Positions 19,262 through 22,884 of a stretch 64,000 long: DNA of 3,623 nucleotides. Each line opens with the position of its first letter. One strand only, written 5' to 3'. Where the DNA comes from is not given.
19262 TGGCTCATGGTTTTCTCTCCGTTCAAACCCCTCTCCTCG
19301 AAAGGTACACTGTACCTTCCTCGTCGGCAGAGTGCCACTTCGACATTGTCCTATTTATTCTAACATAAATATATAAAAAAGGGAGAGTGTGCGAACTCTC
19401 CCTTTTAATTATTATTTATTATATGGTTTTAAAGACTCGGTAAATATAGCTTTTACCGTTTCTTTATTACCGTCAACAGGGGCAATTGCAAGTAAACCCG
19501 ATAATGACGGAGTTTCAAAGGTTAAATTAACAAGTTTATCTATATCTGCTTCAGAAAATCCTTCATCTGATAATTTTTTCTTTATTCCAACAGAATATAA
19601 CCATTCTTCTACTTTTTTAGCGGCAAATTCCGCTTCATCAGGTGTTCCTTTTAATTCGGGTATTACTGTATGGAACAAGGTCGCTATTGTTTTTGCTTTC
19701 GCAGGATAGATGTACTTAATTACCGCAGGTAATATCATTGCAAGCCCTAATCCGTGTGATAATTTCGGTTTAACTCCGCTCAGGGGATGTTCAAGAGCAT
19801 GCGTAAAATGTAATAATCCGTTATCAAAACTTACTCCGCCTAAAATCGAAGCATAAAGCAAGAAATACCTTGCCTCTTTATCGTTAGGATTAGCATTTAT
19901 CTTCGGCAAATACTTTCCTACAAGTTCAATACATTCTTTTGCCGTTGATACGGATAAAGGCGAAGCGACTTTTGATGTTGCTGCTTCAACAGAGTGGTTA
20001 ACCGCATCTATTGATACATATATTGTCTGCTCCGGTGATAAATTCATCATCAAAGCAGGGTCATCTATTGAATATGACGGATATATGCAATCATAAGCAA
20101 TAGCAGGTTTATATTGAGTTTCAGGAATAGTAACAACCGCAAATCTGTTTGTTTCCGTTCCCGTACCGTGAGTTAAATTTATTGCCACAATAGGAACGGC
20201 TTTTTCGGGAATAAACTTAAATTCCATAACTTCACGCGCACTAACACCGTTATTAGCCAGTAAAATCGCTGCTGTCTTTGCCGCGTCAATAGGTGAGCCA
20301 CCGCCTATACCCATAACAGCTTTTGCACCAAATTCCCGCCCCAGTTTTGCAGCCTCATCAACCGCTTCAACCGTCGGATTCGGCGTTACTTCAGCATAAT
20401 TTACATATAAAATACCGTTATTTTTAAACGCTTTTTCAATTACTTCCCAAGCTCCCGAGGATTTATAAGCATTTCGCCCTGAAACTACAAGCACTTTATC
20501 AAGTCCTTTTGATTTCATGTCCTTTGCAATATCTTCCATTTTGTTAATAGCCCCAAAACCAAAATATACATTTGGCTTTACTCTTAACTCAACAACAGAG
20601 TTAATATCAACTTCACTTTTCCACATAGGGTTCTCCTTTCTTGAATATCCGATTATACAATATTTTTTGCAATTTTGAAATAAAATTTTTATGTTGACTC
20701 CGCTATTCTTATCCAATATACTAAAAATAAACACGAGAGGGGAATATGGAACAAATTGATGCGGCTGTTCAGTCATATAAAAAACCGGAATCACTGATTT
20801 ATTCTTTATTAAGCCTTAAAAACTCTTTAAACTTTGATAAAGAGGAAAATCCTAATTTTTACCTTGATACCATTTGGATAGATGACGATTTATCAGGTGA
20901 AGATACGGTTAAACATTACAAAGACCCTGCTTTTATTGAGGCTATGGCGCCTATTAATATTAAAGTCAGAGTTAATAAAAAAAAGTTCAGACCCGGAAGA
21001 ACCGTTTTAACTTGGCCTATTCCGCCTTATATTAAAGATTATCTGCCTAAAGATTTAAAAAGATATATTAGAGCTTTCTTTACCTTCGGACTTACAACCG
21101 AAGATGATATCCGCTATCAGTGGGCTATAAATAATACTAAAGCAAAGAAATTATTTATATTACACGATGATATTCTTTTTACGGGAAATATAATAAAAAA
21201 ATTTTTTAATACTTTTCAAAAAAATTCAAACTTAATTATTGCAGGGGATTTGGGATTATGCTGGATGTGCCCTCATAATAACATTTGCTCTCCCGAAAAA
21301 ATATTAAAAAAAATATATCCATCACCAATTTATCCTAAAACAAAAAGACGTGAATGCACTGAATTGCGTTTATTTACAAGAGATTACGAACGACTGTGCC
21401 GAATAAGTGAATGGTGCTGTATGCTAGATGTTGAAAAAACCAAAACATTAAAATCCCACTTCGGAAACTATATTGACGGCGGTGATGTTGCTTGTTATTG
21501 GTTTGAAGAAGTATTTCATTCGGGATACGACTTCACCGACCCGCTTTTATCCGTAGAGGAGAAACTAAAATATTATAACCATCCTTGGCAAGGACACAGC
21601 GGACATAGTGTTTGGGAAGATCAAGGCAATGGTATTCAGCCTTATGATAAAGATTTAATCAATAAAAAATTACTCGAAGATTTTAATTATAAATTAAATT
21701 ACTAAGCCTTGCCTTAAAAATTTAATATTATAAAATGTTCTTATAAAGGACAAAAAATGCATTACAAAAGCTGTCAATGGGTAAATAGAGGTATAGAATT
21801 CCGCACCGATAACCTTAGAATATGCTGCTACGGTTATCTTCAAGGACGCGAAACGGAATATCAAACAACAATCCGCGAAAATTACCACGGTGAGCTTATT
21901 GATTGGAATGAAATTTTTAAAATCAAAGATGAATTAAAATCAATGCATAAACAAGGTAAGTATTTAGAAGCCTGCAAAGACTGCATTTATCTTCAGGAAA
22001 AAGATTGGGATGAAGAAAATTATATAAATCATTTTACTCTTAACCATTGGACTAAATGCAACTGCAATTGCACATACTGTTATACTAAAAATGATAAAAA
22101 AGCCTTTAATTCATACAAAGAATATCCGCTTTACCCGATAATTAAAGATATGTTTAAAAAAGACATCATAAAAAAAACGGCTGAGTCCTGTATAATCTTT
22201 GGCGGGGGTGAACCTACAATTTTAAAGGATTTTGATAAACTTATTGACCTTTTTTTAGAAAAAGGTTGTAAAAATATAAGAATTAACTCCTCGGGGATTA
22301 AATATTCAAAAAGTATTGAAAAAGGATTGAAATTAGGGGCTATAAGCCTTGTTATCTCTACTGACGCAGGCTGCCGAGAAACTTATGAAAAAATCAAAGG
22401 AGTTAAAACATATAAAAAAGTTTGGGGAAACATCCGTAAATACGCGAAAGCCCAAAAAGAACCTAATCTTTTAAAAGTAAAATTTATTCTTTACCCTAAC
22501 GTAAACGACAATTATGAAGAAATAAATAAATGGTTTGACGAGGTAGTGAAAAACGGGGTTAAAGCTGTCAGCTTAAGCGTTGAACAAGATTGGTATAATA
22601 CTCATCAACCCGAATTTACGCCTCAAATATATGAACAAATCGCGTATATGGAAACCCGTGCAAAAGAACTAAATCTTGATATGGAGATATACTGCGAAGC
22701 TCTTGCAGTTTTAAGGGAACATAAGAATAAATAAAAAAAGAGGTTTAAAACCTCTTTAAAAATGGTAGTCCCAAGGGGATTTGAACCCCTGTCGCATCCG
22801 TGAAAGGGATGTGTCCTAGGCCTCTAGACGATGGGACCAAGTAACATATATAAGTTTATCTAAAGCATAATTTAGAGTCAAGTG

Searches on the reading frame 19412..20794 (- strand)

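Call 20: search_protein_families(library=pfam, proteins=[window:19412-20794:-], max_evalue=0.0001)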
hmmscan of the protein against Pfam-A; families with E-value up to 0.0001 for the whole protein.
window:19412-20794:- (460 aa): 3 families
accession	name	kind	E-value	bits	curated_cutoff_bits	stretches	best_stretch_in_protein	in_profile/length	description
PF00465.25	Fe-ADH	-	3.5e-42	144.3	31.3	1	75-246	3-168/168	Iron-containing alcohol dehydrogenase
PF25137.1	ADH_Fe_C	-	1.9e-30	106.5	27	1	257-453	1-192/194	Fe-containing alcohol dehydrogenase family, C-terminal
PF13685.12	Fe-ADH_2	-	2.5e-08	34.5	28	1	81-180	5-98/149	Iron-containing alcohol dehydrogenase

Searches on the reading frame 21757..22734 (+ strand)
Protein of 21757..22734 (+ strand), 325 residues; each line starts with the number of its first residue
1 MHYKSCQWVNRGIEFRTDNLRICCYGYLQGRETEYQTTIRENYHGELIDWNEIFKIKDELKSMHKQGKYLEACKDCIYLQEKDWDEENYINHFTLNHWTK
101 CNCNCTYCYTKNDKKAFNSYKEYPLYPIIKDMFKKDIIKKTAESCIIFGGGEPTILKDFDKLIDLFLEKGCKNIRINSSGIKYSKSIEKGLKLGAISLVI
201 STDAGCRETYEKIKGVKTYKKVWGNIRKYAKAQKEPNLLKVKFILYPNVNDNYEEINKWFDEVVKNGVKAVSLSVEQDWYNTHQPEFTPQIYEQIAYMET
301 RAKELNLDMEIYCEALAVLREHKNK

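Call 20: search_protein_families(library=pfam, proteins=[window:21757-22734:+], max_evalue=0.0001)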
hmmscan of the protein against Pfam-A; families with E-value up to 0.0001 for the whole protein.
window:21757-22734:+ (325 aa): 1 family
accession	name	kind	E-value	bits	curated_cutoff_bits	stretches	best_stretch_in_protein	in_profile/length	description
PF04055.27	Radical_SAM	-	1.2e-15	58.5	29.5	1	96-256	2-162/166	Radical SAM superfamily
